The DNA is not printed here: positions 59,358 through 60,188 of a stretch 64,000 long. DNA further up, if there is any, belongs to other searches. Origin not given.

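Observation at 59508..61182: AT-rich islet with a coupled ABC-type ATPase and a 176-aa PD-(D/E)xK-like gene: candidate uncharacterised two-gene defence cassette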

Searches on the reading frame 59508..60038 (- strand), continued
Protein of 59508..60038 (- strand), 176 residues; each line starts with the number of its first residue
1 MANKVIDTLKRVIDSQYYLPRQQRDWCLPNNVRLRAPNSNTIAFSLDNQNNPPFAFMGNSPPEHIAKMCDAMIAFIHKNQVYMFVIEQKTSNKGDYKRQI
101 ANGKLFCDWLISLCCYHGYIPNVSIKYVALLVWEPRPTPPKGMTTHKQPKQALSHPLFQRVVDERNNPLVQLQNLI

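Call 95: search_protein_families(library=pfam, proteins=[L013:1190-4687:+, L009:1739-4795:+, L009:6649-9330:+, L008:972-4172:+, L008:6550-9822:+, L004:1916-4711:+, L004:39-2018:+], max_evalue=0.00001)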
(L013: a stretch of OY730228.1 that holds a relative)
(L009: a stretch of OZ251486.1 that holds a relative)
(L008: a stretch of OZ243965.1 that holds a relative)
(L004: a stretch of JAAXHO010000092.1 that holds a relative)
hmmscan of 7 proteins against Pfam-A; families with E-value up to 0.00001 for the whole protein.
L013:1190-4687:+ (1165 aa): 1 family
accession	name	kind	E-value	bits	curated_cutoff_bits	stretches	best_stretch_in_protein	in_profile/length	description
PF04851.21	ResIII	-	1.9e-06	28.3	22.5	1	263-456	7-141/164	Type III restriction enzyme, res subunit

L009:1739-4795:+ (1018 aa): 1 family
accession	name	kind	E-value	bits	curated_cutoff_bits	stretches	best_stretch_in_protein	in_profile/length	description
PF04851.21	ResIII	-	2.8e-07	31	22.5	1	164-373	18-162/164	Type III restriction enzyme, res subunit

L009:6649-9330:+ (893 aa): 1 family
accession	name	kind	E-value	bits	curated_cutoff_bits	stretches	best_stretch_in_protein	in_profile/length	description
PF01555.25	N6_N4_Mtase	-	1.1e-27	97.9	26.7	1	126-449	1-217/221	DNA methylase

L008:972-4172:+ (1066 aa): 2 families
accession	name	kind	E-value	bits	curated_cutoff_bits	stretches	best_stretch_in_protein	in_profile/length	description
PF04851.21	ResIII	-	1e-07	32.5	22.5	1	203-365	20-140/164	Type III restriction enzyme, res subunit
PF19778.5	RE_endonuc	-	5.2e-06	26.7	23.4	0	928-1009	7-82/108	Endonuclease domain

L008:6550-9822:+ (1090 aa): 1 family
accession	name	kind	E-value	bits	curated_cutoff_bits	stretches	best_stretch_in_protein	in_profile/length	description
PF01555.25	N6_N4_Mtase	-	5.1e-34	118.6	26.7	1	158-485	1-217/221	DNA methylase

L004:1916-4711:+ (931 aa): 1 family
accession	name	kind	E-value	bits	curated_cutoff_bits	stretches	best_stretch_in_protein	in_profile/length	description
PF04851.21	ResIII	-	5.4e-17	62.6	22.5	1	148-368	20-163/164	Type III restriction enzyme, res subunit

L004:39-2018:+ (659 aa): 1 family
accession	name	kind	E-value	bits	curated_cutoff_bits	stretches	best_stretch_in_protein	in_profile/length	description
PF01555.25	N6_N4_Mtase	-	1.3e-42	146.7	26.7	1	22-326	2-218/221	DNA methylase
